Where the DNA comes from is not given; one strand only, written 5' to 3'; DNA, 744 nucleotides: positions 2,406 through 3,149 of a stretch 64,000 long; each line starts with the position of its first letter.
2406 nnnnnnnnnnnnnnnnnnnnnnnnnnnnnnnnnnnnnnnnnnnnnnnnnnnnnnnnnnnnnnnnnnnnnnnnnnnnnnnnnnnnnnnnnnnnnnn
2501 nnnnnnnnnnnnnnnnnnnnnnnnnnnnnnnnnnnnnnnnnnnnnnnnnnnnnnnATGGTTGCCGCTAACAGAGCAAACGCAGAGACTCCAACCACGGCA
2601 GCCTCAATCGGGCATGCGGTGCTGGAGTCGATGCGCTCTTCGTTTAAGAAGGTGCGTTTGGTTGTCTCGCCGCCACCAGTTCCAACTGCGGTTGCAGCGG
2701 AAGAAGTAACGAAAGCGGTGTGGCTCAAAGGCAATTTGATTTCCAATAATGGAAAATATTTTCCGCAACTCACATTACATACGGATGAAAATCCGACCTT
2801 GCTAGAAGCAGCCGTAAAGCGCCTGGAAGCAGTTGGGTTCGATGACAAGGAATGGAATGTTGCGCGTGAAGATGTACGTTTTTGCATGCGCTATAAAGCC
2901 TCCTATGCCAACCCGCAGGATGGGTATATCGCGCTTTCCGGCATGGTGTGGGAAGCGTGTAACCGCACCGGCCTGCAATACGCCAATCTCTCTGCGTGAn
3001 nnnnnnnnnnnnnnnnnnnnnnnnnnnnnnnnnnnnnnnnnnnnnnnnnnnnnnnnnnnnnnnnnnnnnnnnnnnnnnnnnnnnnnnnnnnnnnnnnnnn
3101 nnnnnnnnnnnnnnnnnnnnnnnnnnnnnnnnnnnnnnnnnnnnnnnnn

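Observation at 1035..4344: Translationally coupled Rrf2(no Fe-S Cys)-cysK-unknown-ThiF/MoeB-O-methyltransferase operon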

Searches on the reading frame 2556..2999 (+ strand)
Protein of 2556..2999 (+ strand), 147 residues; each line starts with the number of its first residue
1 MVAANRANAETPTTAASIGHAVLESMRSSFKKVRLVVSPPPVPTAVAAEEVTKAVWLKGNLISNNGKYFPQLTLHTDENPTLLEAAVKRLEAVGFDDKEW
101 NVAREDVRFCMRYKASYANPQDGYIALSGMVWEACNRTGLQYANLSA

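Call 3: search_protein_families(library=pfam, proteins=[window:2556-2999:+], max_evalue=0.01)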
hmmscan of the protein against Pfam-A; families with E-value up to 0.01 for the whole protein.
window:2556-2999:+ (147 aa): 0 families

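Call 5: search_protein_families(library=ncbifam, proteins=[window:2556-2999:+], max_evalue=0.01)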
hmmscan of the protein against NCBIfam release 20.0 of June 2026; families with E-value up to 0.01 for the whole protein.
window:2556-2999:+ (147 aa): 0 families

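Call 6: find_homologous_proteins(query=window:2556-2996:+, max_evalue=0.01)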
Query window:2556-2996:+ (147 aa): 4 proteins with E <= 0.01 among 61 candidates.
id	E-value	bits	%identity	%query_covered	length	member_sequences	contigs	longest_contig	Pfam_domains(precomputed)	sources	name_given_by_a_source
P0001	3.5e-92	324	100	100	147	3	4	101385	-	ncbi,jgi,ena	jgi:hypothetical protein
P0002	1.5e-61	224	69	99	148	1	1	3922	-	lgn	-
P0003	3.0e-49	184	58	97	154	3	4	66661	-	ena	-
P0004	2.4e-47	178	59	89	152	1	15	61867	-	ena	-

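Call 7: find_encoding_contigs(protein=P0003, flank=8000, max_places=4)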
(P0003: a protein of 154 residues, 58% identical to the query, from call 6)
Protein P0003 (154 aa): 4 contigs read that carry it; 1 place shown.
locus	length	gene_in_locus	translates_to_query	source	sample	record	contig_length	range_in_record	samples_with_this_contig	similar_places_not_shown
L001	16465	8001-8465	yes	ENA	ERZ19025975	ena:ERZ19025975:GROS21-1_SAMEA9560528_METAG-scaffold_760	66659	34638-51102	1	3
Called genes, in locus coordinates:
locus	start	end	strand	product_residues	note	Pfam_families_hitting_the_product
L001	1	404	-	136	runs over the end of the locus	-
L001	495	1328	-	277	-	PF01149:Fapy_DNA_glyco, PF06831:H2TH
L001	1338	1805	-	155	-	-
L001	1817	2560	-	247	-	-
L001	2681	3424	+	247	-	PF01209:Ubie_methyltran, PF13489:Methyltransf_23 (weak), PF13847:Methyltransf_31, PF08241:Methyltransf_11, PF08242:Methyltransf_12, PF13649:Methyltransf_25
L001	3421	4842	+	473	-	PF03109:ABC1, PF27536:UbiB_helical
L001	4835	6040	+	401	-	PF02441:Flavoprotein, PF04127:DFP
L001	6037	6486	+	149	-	PF00692:dUTPase, PF22769:DCD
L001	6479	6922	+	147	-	PF02082:Rrf2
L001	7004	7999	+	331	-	PF00291:PALP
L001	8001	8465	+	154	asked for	-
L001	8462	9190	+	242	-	PF00899:ThiF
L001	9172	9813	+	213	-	PF01596:Methyltransf_3, PF13578:Methyltransf_24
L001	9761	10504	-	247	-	PF03808:Glyco_tran_WecG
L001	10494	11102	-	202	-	PF02397:Bac_transf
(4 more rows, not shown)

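Call 8: find_encoding_contigs(protein=P0004, flank=8000, max_places=4)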
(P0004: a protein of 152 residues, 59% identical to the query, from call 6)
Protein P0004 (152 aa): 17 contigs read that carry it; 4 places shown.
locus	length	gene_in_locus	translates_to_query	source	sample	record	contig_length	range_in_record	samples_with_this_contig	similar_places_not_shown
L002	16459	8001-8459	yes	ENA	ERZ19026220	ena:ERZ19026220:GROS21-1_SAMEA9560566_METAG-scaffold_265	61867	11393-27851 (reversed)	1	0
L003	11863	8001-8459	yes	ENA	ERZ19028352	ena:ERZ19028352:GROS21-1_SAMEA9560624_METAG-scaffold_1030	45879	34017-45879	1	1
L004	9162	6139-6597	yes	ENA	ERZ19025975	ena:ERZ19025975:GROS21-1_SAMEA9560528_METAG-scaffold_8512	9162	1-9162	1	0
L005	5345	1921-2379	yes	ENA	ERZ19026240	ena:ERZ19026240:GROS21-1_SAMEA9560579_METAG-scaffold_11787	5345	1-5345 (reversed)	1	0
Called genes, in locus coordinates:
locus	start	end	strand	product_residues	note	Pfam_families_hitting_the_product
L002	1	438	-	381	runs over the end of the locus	PF00561:Abhydrolase_1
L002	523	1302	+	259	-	-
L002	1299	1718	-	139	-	-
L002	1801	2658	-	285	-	PF01149:Fapy_DNA_glyco, PF06831:H2TH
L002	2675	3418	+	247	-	PF01209:Ubie_methyltran, PF13489:Methyltransf_23 (weak), PF13847:Methyltransf_31, PF08241:Methyltransf_11, PF08242:Methyltransf_12, PF13649:Methyltransf_25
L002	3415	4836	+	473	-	PF03109:ABC1, PF00069:Pkinase (faint), PF27536:UbiB_helical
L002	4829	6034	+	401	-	PF02441:Flavoprotein, PF04127:DFP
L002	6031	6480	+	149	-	PF00692:dUTPase, PF22769:DCD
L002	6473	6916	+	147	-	PF02082:Rrf2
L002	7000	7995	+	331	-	PF00291:PALP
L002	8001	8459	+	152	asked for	-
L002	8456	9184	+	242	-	PF00899:ThiF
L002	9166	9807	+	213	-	PF01596:Methyltransf_3, PF13578:Methyltransf_24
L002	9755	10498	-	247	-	PF03808:Glyco_tran_WecG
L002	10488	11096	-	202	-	PF02397:Bac_transf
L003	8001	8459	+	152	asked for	-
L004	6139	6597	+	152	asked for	-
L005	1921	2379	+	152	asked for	-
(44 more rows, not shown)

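Call 9: find_encoding_contigs(protein=P0002, flank=8000, max_places=3)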
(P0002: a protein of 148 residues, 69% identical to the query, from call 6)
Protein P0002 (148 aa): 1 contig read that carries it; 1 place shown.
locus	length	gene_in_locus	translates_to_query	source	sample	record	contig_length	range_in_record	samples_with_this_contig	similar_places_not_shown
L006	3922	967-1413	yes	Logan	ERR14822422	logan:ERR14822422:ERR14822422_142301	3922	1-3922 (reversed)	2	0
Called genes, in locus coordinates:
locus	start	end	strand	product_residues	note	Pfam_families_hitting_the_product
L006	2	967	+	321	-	?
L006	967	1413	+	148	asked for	-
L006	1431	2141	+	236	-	PF00899:ThiF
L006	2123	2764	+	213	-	PF01135:PCMT (weak), PF01596:Methyltransf_3, PF13649:Methyltransf_25 (weak), PF13578:Methyltransf_24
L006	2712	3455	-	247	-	PF03808:Glyco_tran_WecG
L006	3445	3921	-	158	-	?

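Call 11: search_solved_structures(query=window:2556-2996:+, max_evalue=10)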
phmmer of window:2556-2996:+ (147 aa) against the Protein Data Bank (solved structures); distinct sequences matched with E-value up to 10: 2.
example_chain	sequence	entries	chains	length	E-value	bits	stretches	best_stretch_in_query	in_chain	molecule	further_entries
7cwz_A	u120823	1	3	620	1.5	12.1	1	54-119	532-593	Decarboxylase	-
7cwx_A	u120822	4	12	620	1.5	12.1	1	54-119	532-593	Decarboxylase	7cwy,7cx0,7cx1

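Call 16: list_cluster_members(proteins=[window:2556-2996:+, window:2996-3718:+, window:3694-4341:+, window:1035-1475:+])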
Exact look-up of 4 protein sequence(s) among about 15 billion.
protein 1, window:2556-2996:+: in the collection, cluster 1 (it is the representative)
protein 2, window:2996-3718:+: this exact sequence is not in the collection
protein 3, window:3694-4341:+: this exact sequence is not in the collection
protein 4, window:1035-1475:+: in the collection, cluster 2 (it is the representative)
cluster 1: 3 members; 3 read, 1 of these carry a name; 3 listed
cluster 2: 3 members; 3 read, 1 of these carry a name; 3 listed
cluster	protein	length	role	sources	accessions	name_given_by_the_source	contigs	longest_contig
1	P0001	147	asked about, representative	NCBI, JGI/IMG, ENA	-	hypothetical protein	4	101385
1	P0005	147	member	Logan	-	-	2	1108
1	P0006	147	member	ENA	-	-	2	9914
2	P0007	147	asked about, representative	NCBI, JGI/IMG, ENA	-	Rrf2 family protein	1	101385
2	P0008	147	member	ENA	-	-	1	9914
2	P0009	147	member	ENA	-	-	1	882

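Call 18: find_encoding_contigs(protein=P0001, flank=3000, max_places=4)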
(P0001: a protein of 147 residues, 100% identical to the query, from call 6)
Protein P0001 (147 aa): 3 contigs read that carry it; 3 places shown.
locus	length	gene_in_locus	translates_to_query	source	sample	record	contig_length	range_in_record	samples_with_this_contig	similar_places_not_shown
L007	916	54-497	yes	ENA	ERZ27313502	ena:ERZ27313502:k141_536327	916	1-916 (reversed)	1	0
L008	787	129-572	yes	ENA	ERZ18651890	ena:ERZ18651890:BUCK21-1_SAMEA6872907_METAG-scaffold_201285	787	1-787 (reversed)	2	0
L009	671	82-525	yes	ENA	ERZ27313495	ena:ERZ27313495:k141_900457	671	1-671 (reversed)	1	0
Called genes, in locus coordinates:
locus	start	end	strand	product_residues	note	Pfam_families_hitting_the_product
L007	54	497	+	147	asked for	-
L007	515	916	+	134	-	?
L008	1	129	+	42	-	?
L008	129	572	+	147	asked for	-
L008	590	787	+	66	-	?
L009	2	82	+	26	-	?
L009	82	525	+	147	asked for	-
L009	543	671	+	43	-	?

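Call 20: predict_structure(alignment_id=A1)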
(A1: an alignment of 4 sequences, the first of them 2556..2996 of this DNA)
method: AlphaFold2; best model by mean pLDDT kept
length: 147 residues; sequences in the alignment: 4
mean_pLDDT: 69.5   pTM: 0.56
mean pLDDT of the five models: 69.5, 67.0, 63.0, 61.8, 39.1
residues with pLDDT >= 90: 34; 70-90: 54; 50-70: 15; < 50: 44
segments of 3 or more residues with pLDDT < 50: 1-17, 19-38, 145-147
pLDDT, mean of each block of 10 residues (from residue 1): 38 39 39 40 52 78 93 81 84 83 80 92 91 87 61
secondary structure, 60 per line:
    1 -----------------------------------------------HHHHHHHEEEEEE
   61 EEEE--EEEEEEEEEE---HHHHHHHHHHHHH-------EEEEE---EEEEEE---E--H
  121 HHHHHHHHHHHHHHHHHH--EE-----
elements in order: H48-54 E55-64 E67-76 H80-92 E100-104 E108-113 H120-138

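Call 21: search_protein_representatives(alignment_id=A1)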
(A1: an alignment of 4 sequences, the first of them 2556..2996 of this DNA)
Query: 4 sequences, 151 profile positions. Proteins with E-value up to 0.001 (for the whole library): 10; up to 1e-10: 7; up to 1e-30: 2. The best 10 are listed.
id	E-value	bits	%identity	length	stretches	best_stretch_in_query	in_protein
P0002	1.0e-79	281.9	-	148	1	1-151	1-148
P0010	1.8e-34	135.0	-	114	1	43-148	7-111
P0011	3.7e-27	111.3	-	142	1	47-146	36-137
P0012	2.3e-23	99.0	-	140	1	29-148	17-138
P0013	7.5e-19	84.3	-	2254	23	27-67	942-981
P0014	1.3e-12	64.1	-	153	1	44-146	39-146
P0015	4.8e-11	59.0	-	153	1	38-146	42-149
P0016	4.7e-07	46.0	-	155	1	40-146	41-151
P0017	6.2e-06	42.4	-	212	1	35-146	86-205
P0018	4.3e-04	36.4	-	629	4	59-111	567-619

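Call 27: find_homologous_proteins(query=A2, max_evalue=0.001)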
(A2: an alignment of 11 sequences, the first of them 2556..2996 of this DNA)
Query A2 (11 sequences) (147 aa, profile of the alignment): 7 proteins with E <= 0.001 among 4555 candidates.
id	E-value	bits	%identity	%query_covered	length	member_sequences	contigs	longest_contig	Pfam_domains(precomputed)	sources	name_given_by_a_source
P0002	5.2e-55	204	69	99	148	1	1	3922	-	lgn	-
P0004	1.1e-53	199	59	89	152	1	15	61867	-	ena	-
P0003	2.0e-53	198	58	97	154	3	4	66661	-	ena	-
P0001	1.2e-52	196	100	100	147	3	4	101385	-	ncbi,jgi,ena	jgi:hypothetical protein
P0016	6.3e-45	171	30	61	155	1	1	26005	-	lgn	-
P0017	3.1e-41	159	29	67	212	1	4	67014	-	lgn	-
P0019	4.6e-38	149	29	61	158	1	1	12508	-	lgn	-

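Call 28: fold_search(model_id=the predicted structure, library=pdb)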
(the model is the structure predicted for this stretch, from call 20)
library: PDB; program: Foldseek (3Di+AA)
matches with E <= 10: 1076; with E <= 0.001: 0
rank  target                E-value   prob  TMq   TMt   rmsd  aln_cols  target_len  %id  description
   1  6sga_FS               1.7e-03  0.99  0.34  0.22   7.5       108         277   15  Body domain of the mt-SSU assemblosome from Trypanosoma brucei (released 2019-09-18)
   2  6sga_FU               2.1e-03  0.99  0.34  0.22   7.1       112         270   17  Body domain of the mt-SSU assemblosome from Trypanosoma brucei (released 2019-09-18)
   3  6sga_FT               1.0e-02  0.97  0.35  0.25   6.9       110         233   14  Body domain of the mt-SSU assemblosome from Trypanosoma brucei (released 2019-09-18)
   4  4efj_A                1.2e-02  0.80  0.29  0.18   5.9       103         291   10  Crystal structure of I-GzeII LAGLIDADG homing endonuclease in complex with DNA target site (released 2012-05-02)
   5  9hny_FU               2.5e-02  0.98  0.36  0.25   4.7        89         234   13  Mitoribosomal small subunit in complex with Mettl15 and Mettl17 (released 2025-03-26)
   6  9hny_FS               2.7e-02  0.97  0.35  0.23   5.0        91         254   13  Mitoribosomal small subunit in complex with Mettl15 and Mettl17 (released 2025-03-26)
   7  6sga_FQ               2.7e-02  0.93  0.37  0.24   7.9       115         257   14  Body domain of the mt-SSU assemblosome from Trypanosoma brucei (released 2019-09-18)
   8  9hny_FT               3.3e-02  0.84  0.31  0.24   6.9       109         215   16  Mitoribosomal small subunit in complex with Mettl15 and Mettl17 (released 2025-03-26)
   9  1s12_C                3.5e-02  0.60  0.24  0.32   7.3        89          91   15  Crystal structure of TM1457 (released 2004-12-07)
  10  9c7n_B                3.7e-02  0.82  0.25  0.38   6.9        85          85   16  Crystal Structure of the GL3 ACT-like Domain (released 2025-10-08)
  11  4h5b_A                3.9e-02  0.66  0.27  0.27   5.7        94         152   13  Crystal Structure of DR_1245 from Deinococcus radiodurans (released 2013-01-30)
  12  6sga_FR               4.8e-02  0.93  0.36  0.24   4.6        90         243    9  Body domain of the mt-SSU assemblosome from Trypanosoma brucei (released 2019-09-18)
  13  5fr7_B                4.8e-02  0.82  0.32  0.32   4.8        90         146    9  Erwinia amylovora AmyR amylovoran repressor, a member of the YbjN protein family (released 2017-01-18)
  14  2dch                  4.8e-02  0.57  0.28  0.23   8.7       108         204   11  Crystal structure of archaeal intron-encoded homing endonuclease I-Tsp061I (released 2006-07-06)
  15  1s12_A                4.8e-02  0.51  0.24  0.31   8.1        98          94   12  Crystal structure of TM1457 (released 2004-12-07)
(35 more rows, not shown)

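Call 29: find_encoding_contigs(protein=P0017, flank=8000, max_places=3)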
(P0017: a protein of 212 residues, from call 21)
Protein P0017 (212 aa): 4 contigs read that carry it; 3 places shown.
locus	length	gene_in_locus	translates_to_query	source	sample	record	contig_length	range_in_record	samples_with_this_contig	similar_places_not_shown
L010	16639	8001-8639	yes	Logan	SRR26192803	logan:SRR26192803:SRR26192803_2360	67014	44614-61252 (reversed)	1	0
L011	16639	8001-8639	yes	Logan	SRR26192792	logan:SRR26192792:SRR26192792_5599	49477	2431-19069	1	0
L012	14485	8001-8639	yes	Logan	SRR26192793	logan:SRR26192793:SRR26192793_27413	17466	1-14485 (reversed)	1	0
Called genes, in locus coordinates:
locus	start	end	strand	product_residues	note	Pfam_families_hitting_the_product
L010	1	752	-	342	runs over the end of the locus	PF01149:Fapy_DNA_glyco, PF06831:H2TH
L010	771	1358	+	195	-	PF01209:Ubie_methyltran, PF13489:Methyltransf_23, PF13847:Methyltransf_31, PF13649:Methyltransf_25, PF08241:Methyltransf_11, PF08242:Methyltransf_12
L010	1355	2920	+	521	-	PF03109:ABC1, PF27536:UbiB_helical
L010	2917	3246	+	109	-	-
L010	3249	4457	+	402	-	PF02441:Flavoprotein, PF04127:DFP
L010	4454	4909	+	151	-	PF00692:dUTPase, PF22769:DCD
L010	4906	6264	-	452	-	PF00383:dCMP_cyt_deam_1 (weak)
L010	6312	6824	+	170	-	PF02082:Rrf2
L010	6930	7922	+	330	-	PF00291:PALP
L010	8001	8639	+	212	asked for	-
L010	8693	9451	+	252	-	PF00899:ThiF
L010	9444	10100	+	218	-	PF01596:Methyltransf_3, PF13578:Methyltransf_24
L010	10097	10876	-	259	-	PF03808:Glyco_tran_WecG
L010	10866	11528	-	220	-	PF02397:Bac_transf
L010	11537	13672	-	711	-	PF02706:Wzz, PF13807:GNVR, PF13614:AAA_31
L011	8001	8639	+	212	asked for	-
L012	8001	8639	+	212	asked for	-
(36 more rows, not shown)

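Call 30: find_encoding_contigs(protein=P0016, flank=8000, max_places=2)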
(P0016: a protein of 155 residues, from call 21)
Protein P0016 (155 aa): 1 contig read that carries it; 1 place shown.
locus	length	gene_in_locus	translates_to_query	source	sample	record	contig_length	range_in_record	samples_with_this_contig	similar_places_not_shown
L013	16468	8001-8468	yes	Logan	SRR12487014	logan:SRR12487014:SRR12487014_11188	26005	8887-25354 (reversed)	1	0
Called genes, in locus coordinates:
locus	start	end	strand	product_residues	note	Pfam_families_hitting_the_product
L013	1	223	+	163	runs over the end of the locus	-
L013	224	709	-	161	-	-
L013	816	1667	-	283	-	PF01149:Fapy_DNA_glyco, PF06831:H2TH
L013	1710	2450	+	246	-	PF01209:Ubie_methyltran, PF13489:Methyltransf_23 (weak), PF13847:Methyltransf_31, PF08241:Methyltransf_11, PF08242:Methyltransf_12, PF13649:Methyltransf_25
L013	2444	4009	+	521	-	PF03109:ABC1, PF27536:UbiB_helical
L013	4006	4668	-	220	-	PF10518:TAT_signal (faint)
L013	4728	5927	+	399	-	PF02441:Flavoprotein, PF04127:DFP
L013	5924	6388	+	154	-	PF00692:dUTPase, PF22769:DCD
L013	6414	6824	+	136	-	PF02082:Rrf2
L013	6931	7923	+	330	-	PF00291:PALP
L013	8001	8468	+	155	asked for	-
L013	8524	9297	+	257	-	PF00899:ThiF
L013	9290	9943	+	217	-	PF01596:Methyltransf_3, PF13578:Methyltransf_24, PF13649:Methyltransf_25 (weak)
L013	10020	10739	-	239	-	PF03808:Glyco_tran_WecG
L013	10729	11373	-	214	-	PF02397:Bac_transf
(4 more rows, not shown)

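Call 31: find_encoding_contigs(protein=P0019, flank=8000, max_places=2)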
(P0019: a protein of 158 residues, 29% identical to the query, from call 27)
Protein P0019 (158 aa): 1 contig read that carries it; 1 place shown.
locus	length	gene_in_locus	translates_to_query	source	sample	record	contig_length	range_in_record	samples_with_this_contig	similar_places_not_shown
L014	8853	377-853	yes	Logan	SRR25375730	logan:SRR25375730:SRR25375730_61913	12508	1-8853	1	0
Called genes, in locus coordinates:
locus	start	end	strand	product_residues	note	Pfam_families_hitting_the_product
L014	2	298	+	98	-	?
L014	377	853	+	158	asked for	-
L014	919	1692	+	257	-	PF00899:ThiF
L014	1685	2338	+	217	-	PF01596:Methyltransf_3, PF13847:Methyltransf_31 (weak), PF13578:Methyltransf_24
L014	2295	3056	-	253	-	PF03808:Glyco_tran_WecG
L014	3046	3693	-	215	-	PF02397:Bac_transf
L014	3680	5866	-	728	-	PF02706:Wzz (weak), PF13807:GNVR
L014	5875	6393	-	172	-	PF02563:Poly_export, PF10531:SLBB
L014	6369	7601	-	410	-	PF13505:OMP_b-brl (faint), PF10082:BBP2_2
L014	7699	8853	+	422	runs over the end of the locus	PF00534:Glycos_transf_1, PF13692:Glyco_trans_1_4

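Call 48: search_protein_families(library=pfam, alignment_id=A2, max_evalue=10)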
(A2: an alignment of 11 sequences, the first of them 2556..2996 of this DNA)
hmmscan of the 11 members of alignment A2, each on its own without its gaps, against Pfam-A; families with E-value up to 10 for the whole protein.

A. member 1, window:2556-2996:+ (147 aa): 1 family
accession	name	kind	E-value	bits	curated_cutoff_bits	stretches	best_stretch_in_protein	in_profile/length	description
PF15531.11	Ntox27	-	0.14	12.5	24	1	30-102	53-125/130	Bacterial toxin 27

B. families by the number of members that match (of 11 scanned): 2 families
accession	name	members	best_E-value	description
PF22906.1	GULLO2-like_3rd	1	0.11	L-gulonolactone oxidase 2-like, C-terminal domain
PF15531.11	Ntox27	1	0.14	Bacterial toxin 27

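Call 49: search_solved_structures(query=A2, max_evalue=10)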
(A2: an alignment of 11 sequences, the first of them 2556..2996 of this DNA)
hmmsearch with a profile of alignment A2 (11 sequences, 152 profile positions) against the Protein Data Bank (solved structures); distinct sequences matched with E-value up to 10: 1.
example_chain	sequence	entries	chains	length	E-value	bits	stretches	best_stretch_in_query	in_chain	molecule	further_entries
7vmc_B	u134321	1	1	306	1.2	12.4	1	10-122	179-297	tRNA nuclease CdiA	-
